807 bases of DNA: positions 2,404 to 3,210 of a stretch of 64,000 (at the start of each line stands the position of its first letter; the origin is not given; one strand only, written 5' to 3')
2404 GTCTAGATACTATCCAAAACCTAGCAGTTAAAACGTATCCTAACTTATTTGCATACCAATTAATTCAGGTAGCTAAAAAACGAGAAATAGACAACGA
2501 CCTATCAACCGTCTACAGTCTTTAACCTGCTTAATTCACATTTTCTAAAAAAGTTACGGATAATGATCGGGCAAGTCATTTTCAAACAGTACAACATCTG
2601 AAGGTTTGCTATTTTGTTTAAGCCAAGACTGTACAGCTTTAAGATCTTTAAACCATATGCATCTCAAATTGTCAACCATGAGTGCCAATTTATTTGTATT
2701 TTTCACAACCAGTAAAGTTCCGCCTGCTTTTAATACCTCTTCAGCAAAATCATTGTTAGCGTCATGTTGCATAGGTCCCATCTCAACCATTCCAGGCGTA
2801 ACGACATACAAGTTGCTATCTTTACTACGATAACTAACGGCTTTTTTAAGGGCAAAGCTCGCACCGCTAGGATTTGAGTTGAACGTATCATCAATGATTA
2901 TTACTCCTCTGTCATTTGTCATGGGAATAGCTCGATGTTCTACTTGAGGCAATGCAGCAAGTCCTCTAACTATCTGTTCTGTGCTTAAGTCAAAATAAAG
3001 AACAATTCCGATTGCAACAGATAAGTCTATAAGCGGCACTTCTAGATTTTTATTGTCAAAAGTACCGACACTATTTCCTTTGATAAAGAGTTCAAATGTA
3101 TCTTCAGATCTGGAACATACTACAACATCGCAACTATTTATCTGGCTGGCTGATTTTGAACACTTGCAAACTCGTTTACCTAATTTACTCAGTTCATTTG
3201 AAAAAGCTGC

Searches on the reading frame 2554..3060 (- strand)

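Call 79: search_protein_families(library=ncbifam, proteins=[window:2554-3060:-], max_evalue=0.01)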
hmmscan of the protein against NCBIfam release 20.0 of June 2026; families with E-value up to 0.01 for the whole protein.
window:2554-3060:- (168 aa): 6 families
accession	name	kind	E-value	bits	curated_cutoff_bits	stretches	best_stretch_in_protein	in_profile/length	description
TIGR01143.1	murF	subfamily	9.8e-14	51.1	288.6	1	15-159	260-403/418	UDP-N-acetylmuramoyl-tripeptide--D-alanyl-D-alanine ligase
NF008896.0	PRK11929.1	equivalog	8.7e-12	43.7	1023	1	15-159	796-941/965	bifunctional UDP-N-acetylmuramoyl-L-alanyl-D-glutamate--2,6-diaminopimelate ligase MurE/UDP-N-acetylmuramoyl-tripeptide--D-alanyl-D-alanine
NF008897.0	PRK11930.1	equivalog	2.3e-05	22.6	804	1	17-158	295-437/822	bifunctional UDP-N-acetylmuramoyl-tripeptide:D-alanyl-D-alanine ligase/alanine racemase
NF008041.0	PRK10773.1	equivalog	0.00034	19.5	551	1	24-113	298-384/453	UDP-N-acetylmuramoyl-tripeptide--D-alanyl-D-alanine ligase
NF053648.1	pMurE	equivalog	0.0006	18.7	600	1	15-112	292-384/464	pseudomurein biosynthesis peptide ligase pMurE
NF043076.1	PHA_gran_PhaM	subfamily_domain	0.0052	16.3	38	0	138-151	17-30/52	PhaM family polyhydroxyalkanoate granule multifunctional regulatory protein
